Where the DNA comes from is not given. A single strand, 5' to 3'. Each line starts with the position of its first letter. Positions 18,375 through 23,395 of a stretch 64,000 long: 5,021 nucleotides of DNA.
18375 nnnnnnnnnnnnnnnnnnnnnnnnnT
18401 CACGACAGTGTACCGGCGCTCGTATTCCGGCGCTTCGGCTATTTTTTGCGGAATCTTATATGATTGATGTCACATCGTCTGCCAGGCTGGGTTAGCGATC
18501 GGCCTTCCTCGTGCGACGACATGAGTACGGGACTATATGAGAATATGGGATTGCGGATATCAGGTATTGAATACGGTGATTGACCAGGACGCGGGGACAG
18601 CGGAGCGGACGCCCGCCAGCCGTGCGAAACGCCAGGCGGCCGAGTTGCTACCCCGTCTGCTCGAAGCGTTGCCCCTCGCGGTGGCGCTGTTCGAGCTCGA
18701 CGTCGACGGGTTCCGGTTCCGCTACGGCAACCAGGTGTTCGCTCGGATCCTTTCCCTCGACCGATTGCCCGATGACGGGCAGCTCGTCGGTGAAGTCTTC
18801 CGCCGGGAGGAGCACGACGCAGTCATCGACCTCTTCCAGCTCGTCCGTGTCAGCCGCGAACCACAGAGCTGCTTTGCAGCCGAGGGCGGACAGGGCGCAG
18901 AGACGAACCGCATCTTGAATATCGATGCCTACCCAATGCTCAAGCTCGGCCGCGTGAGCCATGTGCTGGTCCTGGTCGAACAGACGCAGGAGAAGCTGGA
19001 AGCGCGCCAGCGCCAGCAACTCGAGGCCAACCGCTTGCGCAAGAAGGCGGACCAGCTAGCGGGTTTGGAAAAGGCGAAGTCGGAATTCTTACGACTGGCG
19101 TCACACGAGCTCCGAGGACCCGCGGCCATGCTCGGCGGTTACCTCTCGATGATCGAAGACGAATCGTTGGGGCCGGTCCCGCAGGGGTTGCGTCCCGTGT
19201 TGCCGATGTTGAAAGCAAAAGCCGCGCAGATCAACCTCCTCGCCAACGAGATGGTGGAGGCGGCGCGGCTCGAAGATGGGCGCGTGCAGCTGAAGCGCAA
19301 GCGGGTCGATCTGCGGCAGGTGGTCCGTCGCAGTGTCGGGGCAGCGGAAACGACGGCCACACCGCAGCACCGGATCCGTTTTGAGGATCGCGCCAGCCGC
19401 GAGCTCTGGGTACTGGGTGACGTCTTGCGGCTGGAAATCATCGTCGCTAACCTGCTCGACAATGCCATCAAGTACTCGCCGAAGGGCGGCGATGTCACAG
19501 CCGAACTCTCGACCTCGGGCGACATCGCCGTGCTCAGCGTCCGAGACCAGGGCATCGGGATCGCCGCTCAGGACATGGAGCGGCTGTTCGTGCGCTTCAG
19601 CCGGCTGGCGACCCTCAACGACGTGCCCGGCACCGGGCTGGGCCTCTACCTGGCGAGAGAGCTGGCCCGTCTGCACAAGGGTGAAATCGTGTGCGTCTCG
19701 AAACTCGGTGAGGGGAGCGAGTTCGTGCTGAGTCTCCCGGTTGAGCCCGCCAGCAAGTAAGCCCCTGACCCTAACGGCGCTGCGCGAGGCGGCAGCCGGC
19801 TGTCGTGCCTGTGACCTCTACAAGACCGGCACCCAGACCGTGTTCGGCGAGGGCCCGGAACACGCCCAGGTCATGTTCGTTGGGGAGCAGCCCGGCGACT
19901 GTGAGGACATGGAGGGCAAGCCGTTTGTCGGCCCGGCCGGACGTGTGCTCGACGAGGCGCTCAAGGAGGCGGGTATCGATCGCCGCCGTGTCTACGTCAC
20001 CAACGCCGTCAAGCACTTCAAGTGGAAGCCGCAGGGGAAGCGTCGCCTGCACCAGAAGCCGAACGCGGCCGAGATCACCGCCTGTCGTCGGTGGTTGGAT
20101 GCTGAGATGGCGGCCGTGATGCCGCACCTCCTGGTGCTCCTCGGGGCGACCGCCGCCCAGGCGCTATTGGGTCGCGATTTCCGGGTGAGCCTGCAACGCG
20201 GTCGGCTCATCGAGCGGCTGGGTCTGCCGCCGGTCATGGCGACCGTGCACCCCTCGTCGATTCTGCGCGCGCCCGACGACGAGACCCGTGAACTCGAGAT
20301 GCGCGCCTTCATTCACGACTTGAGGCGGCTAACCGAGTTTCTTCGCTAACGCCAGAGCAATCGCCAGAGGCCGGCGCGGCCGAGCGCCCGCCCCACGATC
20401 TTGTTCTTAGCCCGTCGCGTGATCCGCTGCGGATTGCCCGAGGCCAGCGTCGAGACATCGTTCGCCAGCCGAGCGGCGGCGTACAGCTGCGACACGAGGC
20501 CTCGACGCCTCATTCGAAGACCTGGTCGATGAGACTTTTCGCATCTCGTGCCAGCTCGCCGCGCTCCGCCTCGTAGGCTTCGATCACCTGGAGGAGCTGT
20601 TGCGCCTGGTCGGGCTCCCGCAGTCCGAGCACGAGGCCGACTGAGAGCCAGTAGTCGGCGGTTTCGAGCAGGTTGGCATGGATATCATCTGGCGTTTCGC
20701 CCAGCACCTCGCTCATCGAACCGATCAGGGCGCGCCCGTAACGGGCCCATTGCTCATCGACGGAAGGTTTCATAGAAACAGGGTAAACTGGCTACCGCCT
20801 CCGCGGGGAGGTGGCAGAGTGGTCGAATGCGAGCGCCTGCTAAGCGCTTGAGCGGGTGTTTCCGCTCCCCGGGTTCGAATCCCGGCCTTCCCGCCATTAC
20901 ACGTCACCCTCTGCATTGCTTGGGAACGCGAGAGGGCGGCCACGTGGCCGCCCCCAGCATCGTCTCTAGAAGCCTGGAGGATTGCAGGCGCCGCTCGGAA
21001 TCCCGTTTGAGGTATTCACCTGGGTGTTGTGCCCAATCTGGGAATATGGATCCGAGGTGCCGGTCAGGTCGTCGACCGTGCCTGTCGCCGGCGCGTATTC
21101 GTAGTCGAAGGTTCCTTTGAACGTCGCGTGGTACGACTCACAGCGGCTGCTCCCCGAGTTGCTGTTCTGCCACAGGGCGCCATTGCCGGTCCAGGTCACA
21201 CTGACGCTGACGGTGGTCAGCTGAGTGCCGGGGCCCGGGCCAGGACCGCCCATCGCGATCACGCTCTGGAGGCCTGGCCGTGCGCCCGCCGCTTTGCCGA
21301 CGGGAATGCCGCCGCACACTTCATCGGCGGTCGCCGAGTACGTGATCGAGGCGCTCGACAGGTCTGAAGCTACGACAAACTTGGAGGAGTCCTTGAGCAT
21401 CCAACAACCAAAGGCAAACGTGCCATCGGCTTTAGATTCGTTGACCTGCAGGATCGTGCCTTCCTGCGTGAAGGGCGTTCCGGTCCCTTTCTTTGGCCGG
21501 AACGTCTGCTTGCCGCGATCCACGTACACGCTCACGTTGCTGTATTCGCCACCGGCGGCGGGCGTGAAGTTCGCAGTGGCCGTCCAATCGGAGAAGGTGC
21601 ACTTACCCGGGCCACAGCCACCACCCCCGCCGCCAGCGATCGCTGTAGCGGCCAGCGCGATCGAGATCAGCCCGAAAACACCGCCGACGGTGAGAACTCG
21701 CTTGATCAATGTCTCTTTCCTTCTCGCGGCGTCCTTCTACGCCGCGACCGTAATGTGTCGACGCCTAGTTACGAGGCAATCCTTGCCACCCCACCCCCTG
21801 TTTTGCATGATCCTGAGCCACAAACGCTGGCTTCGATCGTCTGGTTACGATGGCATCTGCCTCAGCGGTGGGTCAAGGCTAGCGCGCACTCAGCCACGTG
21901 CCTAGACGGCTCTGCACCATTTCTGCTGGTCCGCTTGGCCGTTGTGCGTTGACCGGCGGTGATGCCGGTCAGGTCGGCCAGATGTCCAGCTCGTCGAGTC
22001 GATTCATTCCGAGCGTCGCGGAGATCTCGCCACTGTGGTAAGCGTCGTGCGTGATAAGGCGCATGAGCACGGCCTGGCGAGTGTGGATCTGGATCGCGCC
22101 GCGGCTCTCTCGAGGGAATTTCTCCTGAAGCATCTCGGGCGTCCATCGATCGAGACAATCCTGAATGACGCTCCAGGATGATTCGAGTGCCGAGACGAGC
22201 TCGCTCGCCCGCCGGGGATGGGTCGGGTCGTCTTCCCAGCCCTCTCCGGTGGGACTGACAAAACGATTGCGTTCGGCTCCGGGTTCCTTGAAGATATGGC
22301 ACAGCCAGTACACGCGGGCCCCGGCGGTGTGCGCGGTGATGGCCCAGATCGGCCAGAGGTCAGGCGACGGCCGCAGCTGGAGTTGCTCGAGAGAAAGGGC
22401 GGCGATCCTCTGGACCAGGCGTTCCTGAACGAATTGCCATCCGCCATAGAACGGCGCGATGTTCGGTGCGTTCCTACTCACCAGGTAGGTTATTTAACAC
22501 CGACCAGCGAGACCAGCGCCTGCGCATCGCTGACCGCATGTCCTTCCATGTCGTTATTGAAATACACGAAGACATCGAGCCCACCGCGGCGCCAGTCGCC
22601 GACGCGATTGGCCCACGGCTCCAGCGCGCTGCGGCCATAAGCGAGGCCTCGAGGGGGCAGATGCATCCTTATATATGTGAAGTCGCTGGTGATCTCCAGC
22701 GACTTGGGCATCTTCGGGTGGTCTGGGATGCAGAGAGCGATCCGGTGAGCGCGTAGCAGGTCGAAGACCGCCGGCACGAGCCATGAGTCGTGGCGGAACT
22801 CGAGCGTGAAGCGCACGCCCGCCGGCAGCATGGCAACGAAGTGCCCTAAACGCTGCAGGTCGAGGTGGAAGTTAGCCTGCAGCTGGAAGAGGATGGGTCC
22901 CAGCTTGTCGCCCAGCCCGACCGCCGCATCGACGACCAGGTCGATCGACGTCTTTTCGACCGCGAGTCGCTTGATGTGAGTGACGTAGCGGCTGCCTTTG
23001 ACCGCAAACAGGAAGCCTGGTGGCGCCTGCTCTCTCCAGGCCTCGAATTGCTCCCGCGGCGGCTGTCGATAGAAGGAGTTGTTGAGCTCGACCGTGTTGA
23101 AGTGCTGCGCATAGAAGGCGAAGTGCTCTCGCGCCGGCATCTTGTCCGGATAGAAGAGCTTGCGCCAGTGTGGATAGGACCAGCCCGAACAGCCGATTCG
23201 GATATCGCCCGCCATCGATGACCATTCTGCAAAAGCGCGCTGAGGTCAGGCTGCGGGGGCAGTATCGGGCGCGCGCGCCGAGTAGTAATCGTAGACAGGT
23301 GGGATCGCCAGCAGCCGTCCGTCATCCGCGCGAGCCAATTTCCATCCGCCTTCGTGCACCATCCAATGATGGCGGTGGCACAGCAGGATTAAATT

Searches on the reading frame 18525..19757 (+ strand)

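Call 24: search_protein_families(library=pfam, proteins=[window:18525-19757:+], max_evalue=0.00001)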
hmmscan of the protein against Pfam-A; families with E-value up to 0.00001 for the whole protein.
window:18525-19757:+ (411 aa): 2 families
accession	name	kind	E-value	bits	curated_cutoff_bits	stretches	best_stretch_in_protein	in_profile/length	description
PF02518.31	HATPase_c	-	7e-27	94.5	26.4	1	298-407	1-110/111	Histidine kinase-, DNA gyrase B-, and HSP90-like ATPase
PF00512.31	HisKA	-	4.3e-06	27.1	26.9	0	184-252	1-66/66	His Kinase A (phospho-acceptor) domain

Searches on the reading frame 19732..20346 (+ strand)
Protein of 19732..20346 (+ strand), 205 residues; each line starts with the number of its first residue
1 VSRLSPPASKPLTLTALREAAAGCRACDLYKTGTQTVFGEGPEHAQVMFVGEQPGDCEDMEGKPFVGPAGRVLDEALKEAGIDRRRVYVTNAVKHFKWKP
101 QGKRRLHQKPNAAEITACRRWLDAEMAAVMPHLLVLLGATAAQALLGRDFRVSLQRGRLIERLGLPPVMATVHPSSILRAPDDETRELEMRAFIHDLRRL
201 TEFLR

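Call 24: search_protein_families(library=pfam, proteins=[window:19732-20346:+], max_evalue=0.00001)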
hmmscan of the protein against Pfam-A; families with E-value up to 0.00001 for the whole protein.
window:19732-20346:+ (205 aa): 1 family
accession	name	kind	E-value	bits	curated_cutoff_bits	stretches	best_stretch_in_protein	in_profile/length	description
PF03167.25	UDG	-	8.9e-37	126.7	24.3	1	38-197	1-140/141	Uracil DNA glycosylase superfamily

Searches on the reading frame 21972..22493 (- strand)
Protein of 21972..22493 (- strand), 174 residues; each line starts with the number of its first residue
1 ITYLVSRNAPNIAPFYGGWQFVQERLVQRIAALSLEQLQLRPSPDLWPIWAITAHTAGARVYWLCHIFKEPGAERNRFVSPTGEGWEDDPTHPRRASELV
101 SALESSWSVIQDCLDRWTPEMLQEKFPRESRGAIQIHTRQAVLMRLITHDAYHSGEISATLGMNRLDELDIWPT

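Call 24: search_protein_families(library=pfam, proteins=[window:21972-22493:-], max_evalue=0.00001)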
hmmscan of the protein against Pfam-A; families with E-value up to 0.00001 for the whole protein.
window:21972-22493:- (174 aa): 2 families
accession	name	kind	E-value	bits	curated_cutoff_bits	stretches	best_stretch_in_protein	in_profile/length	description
PF12867.12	DinB_2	-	7.1e-13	49.6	24.8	1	21-157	4-128/128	DinB superfamily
PF05163.17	DinB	-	6.2e-10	39.7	23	1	15-161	8-142/165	DinB family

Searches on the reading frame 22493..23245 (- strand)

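Call 24: search_protein_families(library=pfam, proteins=[window:22493-23245:-], max_evalue=0.00001)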
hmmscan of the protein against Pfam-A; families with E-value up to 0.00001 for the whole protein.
window:22493-23245:- (251 aa): 1 family
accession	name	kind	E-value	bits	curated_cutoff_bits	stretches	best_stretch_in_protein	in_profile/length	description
PF01904.24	DUF72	-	1.7e-67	228.1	25.3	1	32-245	1-215/217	Protein of unknown function DUF72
